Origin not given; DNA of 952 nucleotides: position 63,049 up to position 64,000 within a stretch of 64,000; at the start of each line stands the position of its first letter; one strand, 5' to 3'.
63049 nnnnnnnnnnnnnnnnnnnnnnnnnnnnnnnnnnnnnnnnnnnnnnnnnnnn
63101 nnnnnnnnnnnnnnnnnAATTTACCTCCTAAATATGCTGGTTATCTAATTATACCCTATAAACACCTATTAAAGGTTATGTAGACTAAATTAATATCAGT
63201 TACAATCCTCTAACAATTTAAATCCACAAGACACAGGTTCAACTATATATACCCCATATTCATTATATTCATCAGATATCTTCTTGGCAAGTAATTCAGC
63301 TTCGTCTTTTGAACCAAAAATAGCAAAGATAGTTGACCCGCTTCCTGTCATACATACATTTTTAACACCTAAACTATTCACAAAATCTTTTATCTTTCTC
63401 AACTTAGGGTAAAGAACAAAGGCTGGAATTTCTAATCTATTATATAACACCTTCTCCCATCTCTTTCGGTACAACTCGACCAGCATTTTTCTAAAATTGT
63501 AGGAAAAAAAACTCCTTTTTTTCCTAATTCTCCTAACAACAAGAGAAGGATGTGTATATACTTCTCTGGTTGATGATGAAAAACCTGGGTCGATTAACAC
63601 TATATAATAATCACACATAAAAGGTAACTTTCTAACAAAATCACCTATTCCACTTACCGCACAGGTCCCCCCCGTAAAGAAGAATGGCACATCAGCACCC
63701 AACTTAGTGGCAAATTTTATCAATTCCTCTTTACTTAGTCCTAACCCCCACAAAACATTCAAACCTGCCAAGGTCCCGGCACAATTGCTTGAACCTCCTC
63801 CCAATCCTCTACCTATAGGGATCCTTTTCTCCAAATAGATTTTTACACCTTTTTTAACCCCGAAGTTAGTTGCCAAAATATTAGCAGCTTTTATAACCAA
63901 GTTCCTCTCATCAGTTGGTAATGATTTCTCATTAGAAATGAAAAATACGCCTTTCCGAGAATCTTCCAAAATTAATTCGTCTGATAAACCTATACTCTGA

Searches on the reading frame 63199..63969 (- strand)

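Call 54: search_protein_families(library=pfam, proteins=[window:63199-63969:-], max_evalue=0.0001)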
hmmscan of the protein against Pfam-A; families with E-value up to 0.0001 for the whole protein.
window:63199-63969:- (257 aa): 2 families
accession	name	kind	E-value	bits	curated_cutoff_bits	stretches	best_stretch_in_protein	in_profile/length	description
PF00288.32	GHMP_kinases_N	-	1.9e-20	73.3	22.3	1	23-101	1-87/87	GHMP kinases N terminal domain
PF08544.19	GHMP_kinases_C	-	7.7e-12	45.9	21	1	171-236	13-84/85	GHMP kinases C terminal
